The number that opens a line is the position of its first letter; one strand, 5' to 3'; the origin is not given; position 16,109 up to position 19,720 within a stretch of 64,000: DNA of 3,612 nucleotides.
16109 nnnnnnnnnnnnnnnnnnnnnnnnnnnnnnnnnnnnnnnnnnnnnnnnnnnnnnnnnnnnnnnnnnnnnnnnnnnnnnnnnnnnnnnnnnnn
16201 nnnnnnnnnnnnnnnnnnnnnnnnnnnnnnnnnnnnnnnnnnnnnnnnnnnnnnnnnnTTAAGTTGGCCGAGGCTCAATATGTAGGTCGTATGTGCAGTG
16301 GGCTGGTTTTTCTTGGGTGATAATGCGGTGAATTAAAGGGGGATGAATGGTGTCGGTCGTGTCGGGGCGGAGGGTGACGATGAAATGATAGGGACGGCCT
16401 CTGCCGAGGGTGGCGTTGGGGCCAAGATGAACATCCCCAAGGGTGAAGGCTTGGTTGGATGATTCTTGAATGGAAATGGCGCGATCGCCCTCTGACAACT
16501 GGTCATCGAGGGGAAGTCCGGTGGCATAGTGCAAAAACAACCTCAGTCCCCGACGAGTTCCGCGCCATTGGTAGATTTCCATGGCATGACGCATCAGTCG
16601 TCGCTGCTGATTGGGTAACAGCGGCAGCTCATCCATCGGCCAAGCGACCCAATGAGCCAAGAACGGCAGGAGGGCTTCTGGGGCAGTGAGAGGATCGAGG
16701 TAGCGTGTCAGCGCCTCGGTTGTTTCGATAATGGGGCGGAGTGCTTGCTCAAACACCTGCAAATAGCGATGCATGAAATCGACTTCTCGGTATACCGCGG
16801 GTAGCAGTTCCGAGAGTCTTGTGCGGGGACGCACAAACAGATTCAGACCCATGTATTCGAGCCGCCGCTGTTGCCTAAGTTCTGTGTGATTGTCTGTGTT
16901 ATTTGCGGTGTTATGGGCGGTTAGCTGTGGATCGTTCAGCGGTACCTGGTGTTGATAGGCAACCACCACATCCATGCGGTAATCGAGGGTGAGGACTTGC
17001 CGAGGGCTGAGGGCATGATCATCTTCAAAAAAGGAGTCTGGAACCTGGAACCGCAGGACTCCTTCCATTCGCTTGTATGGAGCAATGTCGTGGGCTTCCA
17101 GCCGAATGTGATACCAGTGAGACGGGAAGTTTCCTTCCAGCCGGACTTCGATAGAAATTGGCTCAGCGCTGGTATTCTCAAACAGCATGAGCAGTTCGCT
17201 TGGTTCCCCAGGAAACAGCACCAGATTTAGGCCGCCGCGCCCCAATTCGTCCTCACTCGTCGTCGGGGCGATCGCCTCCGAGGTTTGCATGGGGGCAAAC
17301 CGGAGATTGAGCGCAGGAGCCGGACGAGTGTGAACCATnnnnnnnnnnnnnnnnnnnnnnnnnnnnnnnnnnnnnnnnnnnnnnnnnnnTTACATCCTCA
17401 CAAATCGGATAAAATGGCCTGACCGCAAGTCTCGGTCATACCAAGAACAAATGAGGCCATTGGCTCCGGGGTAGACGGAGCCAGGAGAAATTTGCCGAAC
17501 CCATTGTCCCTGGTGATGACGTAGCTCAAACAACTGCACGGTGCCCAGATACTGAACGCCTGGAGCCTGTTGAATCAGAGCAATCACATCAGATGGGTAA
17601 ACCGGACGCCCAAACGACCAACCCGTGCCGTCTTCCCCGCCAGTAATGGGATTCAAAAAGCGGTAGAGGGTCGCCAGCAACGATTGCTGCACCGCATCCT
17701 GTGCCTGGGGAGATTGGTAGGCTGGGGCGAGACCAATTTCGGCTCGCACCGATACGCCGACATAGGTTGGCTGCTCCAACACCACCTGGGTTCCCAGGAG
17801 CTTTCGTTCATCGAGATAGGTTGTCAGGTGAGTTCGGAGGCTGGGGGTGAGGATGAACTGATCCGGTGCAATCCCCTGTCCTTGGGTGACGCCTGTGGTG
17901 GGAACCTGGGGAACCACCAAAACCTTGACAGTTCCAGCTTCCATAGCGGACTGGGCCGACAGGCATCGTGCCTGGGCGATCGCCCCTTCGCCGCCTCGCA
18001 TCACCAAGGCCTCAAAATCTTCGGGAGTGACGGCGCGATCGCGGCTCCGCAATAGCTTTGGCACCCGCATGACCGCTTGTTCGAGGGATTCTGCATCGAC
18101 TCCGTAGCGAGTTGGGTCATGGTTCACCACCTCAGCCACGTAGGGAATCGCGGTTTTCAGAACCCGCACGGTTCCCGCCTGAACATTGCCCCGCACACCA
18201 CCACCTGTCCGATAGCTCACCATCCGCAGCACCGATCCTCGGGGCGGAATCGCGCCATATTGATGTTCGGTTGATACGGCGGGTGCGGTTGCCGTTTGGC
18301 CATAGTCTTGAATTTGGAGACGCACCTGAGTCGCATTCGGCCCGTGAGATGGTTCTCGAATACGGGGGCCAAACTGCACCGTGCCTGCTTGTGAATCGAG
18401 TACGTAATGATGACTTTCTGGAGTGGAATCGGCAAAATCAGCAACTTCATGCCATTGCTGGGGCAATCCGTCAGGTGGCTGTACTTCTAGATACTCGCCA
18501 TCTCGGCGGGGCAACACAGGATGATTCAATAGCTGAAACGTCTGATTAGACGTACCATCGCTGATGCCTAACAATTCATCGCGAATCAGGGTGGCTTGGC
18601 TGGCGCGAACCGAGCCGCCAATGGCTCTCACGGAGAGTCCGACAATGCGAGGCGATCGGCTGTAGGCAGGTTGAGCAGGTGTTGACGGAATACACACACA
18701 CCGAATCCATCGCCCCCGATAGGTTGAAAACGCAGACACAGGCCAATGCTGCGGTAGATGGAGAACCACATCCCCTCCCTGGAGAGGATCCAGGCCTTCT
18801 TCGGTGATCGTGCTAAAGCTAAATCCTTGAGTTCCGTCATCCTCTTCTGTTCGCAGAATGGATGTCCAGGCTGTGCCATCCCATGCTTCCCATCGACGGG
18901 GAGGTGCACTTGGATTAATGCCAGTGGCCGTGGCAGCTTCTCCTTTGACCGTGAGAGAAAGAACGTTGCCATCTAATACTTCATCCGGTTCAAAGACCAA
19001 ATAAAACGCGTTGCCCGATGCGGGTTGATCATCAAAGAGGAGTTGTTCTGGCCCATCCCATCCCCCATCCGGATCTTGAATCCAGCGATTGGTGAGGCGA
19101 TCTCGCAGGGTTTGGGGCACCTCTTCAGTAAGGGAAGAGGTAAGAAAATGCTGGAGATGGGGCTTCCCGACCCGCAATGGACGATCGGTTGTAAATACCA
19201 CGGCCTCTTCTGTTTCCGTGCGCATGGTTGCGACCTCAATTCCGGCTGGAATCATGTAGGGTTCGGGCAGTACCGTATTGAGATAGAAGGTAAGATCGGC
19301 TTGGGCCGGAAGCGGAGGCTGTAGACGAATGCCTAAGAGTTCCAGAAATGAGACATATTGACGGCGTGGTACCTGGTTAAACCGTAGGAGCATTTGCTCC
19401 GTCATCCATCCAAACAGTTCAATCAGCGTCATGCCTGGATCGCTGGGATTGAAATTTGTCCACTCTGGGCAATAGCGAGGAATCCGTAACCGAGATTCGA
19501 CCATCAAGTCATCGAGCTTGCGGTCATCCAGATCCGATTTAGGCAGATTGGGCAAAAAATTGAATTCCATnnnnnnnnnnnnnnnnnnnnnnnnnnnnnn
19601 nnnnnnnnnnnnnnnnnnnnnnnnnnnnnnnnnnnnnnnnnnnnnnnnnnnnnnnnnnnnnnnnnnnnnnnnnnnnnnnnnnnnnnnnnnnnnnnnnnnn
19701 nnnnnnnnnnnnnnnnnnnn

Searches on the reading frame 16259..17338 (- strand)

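Call 87: search_protein_families(library=pfam, proteins=[window:16259-17338:-], max_evalue=0.00001)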
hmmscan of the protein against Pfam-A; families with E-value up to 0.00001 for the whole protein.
window:16259-17338:- (359 aa): 1 family
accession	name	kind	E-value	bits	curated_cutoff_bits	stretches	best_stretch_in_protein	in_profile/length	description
PF09684.15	Tail_P2_I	-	1.8e-06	28.3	20.6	1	193-270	9-86/139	Phage tail protein (Tail_P2_I)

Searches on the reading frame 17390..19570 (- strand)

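Call 87: search_protein_families(library=pfam, proteins=[window:17390-19570:-], max_evalue=0.00001)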
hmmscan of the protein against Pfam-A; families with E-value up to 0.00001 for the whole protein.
window:17390-19570:- (726 aa): 1 family
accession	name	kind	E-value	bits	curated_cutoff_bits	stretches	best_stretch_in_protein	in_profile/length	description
PF04865.19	Baseplate_J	-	6.3e-12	45.8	21.1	1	458-635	75-237/255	Baseplate J-like protein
